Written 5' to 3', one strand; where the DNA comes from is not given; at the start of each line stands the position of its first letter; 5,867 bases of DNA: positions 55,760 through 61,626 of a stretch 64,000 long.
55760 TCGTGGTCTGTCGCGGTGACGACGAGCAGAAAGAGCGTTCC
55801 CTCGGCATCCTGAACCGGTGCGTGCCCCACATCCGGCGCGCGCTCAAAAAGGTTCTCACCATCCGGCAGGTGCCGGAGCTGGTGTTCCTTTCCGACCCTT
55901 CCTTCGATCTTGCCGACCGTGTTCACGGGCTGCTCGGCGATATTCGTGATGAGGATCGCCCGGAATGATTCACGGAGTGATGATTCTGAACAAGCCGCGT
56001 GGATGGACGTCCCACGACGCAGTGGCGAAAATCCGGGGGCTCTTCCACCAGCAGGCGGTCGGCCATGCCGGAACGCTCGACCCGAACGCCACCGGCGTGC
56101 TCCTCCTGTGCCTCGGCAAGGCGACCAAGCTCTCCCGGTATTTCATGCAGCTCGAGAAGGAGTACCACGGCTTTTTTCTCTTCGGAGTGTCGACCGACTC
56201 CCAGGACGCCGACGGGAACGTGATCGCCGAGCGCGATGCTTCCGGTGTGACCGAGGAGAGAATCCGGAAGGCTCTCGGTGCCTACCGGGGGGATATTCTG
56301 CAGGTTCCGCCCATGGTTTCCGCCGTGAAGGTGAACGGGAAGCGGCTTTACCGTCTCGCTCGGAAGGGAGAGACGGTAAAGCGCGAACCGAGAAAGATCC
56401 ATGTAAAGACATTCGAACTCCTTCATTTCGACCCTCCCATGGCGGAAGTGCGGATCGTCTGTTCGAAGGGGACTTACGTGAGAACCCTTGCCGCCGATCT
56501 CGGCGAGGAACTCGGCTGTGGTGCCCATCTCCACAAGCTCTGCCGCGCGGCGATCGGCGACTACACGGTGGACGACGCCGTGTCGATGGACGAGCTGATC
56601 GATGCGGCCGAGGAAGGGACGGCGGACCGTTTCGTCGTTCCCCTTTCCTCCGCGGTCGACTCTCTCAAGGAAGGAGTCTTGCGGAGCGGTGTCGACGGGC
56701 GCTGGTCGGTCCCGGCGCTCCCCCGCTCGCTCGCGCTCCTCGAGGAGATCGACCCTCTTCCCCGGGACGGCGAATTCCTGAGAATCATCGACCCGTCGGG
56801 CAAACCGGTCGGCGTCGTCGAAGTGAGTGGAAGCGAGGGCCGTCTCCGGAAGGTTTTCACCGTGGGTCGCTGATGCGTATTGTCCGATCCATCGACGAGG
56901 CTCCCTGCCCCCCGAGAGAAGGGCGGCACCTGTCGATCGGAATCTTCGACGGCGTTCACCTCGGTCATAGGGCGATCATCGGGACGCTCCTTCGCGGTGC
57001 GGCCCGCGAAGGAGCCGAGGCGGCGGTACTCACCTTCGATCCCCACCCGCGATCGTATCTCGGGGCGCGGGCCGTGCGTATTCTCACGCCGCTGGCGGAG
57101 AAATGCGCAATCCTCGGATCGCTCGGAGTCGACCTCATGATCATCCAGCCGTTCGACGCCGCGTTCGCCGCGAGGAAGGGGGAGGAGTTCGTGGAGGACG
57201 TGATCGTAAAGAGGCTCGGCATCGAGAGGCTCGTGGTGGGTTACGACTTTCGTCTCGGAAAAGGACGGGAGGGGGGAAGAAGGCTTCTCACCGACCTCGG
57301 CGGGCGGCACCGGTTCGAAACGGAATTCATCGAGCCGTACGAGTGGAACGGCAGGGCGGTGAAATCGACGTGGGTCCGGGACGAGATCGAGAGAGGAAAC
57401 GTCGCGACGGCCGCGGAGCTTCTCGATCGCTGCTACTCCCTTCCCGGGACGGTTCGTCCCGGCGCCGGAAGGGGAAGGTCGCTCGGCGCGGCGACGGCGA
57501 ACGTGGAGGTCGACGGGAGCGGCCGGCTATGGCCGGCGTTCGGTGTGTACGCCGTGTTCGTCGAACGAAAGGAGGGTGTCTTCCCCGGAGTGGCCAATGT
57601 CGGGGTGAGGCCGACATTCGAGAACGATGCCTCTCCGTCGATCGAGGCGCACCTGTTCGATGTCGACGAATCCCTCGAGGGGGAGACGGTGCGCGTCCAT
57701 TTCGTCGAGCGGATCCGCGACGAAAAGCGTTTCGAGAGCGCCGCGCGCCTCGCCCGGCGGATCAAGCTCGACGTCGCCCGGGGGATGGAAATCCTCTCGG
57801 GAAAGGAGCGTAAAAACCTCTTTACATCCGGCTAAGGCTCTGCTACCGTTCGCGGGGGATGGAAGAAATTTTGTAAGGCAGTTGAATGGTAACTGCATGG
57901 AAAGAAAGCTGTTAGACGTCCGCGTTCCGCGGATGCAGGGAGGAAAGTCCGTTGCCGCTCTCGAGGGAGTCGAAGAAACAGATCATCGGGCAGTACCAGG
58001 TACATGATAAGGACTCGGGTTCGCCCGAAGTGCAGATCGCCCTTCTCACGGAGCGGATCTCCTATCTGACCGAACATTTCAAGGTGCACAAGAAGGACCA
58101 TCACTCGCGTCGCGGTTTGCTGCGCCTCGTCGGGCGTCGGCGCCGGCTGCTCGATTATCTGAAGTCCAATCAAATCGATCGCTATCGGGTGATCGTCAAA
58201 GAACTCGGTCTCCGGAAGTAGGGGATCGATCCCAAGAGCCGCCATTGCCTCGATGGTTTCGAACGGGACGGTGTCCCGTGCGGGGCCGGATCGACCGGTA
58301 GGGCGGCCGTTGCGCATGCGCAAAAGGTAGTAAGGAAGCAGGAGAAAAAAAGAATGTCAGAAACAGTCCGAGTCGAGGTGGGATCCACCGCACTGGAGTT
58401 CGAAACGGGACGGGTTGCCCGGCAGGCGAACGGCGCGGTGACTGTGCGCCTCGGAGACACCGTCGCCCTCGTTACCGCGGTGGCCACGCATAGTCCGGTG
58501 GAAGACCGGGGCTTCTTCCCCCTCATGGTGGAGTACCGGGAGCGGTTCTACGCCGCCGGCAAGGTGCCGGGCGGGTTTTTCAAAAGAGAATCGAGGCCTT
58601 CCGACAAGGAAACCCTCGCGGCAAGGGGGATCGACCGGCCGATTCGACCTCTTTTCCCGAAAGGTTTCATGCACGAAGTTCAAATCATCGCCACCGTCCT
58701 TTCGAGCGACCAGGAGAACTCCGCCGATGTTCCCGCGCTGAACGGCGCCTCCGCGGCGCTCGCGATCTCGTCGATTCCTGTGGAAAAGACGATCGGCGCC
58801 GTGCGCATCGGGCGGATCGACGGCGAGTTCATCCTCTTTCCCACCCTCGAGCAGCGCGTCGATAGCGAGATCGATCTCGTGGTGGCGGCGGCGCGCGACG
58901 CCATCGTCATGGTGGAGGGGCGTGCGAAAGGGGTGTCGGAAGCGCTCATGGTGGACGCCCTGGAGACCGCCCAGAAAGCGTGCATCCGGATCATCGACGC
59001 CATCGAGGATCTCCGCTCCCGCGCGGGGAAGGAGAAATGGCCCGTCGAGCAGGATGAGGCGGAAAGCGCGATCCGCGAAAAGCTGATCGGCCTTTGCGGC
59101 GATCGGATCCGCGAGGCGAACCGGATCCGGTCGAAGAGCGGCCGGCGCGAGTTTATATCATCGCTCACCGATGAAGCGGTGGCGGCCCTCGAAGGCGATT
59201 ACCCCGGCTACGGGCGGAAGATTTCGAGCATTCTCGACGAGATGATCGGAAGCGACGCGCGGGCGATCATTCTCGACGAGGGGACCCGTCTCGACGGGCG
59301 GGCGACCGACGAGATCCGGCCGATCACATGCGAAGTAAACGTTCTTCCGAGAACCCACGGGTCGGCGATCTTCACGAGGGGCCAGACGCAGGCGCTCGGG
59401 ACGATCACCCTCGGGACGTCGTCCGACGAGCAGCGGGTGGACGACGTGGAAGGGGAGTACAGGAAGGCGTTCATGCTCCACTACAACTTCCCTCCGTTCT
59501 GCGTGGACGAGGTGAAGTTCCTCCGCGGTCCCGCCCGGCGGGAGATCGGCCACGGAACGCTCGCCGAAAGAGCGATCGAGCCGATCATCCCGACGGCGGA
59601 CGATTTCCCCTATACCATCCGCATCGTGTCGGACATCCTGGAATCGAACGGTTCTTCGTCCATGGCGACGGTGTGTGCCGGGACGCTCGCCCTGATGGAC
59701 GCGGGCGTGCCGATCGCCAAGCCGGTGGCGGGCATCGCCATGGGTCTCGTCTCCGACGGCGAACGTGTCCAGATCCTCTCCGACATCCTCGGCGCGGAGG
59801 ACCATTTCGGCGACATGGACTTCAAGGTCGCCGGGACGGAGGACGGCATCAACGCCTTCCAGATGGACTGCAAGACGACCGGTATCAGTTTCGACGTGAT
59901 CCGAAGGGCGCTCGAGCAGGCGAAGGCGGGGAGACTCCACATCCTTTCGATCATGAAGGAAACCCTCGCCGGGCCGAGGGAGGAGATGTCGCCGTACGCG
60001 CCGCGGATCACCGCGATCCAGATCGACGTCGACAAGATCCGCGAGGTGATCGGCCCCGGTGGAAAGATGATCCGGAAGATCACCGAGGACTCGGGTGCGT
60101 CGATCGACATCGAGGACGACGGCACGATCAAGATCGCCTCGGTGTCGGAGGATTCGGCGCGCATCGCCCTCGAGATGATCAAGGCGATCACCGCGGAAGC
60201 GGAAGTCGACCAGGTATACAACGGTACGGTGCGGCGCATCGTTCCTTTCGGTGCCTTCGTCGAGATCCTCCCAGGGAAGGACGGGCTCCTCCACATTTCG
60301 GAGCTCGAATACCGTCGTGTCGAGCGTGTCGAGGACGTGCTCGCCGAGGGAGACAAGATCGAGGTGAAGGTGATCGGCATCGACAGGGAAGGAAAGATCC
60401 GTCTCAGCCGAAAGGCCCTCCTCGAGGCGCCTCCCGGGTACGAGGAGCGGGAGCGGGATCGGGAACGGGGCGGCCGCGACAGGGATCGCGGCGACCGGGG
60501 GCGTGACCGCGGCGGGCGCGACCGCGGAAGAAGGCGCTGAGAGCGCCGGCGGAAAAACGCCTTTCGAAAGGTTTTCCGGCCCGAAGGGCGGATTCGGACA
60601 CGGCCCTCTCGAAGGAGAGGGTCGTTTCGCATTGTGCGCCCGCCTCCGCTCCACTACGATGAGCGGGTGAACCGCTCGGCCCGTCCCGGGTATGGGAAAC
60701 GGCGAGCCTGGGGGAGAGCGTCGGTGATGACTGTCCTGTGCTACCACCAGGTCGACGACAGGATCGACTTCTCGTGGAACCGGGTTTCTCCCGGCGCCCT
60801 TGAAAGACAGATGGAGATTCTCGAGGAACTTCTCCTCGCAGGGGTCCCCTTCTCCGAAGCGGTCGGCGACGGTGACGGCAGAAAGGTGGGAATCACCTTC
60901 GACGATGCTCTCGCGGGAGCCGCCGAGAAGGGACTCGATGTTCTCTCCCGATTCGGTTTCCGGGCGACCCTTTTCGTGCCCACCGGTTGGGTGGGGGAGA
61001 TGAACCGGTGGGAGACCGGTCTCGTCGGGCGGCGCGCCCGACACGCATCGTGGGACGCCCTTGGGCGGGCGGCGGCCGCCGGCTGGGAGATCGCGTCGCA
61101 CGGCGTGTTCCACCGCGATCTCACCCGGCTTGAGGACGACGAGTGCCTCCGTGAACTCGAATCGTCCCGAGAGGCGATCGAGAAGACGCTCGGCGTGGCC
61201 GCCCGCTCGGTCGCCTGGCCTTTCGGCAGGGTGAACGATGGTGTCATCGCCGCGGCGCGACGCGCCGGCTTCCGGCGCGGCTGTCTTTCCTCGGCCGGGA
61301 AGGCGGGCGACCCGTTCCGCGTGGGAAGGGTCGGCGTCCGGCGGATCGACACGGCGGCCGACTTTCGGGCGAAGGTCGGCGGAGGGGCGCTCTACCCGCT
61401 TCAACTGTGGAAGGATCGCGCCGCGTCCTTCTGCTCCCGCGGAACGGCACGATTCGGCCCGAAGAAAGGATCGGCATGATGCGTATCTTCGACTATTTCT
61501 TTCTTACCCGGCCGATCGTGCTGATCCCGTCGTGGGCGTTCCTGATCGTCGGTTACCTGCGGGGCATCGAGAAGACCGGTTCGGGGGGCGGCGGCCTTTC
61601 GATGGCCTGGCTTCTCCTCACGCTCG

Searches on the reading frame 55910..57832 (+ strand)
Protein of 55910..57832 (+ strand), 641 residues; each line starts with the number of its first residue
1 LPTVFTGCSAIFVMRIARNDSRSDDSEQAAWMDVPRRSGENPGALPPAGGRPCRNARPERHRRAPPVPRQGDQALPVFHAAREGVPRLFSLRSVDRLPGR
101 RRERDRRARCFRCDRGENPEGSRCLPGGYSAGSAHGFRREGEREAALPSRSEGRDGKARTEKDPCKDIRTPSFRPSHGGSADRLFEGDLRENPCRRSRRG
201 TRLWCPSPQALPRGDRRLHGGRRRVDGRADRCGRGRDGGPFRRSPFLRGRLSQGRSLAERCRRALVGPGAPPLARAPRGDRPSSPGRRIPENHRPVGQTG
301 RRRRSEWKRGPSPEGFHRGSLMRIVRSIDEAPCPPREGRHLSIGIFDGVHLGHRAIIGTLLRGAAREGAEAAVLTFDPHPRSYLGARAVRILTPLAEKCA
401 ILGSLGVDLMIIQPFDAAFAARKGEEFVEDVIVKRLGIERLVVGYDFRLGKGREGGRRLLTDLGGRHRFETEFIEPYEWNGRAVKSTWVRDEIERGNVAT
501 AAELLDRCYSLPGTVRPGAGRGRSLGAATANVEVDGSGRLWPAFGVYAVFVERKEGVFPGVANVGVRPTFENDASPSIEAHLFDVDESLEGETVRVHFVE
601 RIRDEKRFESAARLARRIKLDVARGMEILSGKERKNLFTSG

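Call 42: search_protein_families(library=pfam, proteins=[window:55910-57832:+], max_evalue=0.01)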
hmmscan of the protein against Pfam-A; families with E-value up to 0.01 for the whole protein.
window:55910-57832:+ (641 aa): 2 families
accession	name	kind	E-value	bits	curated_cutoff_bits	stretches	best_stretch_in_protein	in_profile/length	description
PF06574.18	FAD_syn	-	5.6e-41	140.4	27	1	338-487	7-157/158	FAD synthetase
PF01687.23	Flavokinase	-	9.5e-34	116.7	19.6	1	506-628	2-123/124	Riboflavin kinase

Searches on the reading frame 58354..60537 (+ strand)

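Call 42: search_protein_families(library=pfam, proteins=[window:58354-60537:+], max_evalue=0.01)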
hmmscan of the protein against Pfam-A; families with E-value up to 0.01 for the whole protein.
window:58354-60537:+ (728 aa): 7 families
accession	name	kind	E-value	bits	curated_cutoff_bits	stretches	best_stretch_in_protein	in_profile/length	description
PF01138.27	RNase_PH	-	1.3e-59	200.7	25.5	2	320-453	1-130/130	3' exoribonuclease family, domain 1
PF03725.20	RNase_PH_C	-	4e-19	68.8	20.8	2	147-209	3-67/67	3' exoribonuclease family, domain 2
PF00575.29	S1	-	1e-18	67.9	22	1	616-687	2-74/74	S1 RNA binding domain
PF00013.35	KH_1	-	1.3e-11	44.5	21.5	1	555-610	4-65/66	KH domain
PF03726.19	PNPase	-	3.1e-07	31.2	24.6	1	240-316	2-80/81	Polyribonucleotide nucleotidyltransferase, RNA binding domain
PF22675.2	KH-I_KHDC4-BBP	-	0.0086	16.3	30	0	562-598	8-44/76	KHDC4/BBP-like, KH-domain type I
PF07650.23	KH_2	-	0.0087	16.3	22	0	557-594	31-68/78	KH domain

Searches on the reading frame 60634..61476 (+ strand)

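Call 42: search_protein_families(library=pfam, proteins=[window:60634-61476:+], max_evalue=0.01)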
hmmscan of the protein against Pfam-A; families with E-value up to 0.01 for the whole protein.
window:60634-61476:+ (281 aa): 2 families
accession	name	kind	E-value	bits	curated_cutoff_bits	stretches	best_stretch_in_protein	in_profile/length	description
PF01522.26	Polysacc_deac_1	-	2.5e-26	92.5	23.1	1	79-214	3-122/124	Polysaccharide deacetylase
PF10096.14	DUF2334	-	0.0035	17.4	26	0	137-167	53-83/203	Uncharacterized protein conserved in bacteria (DUF2334)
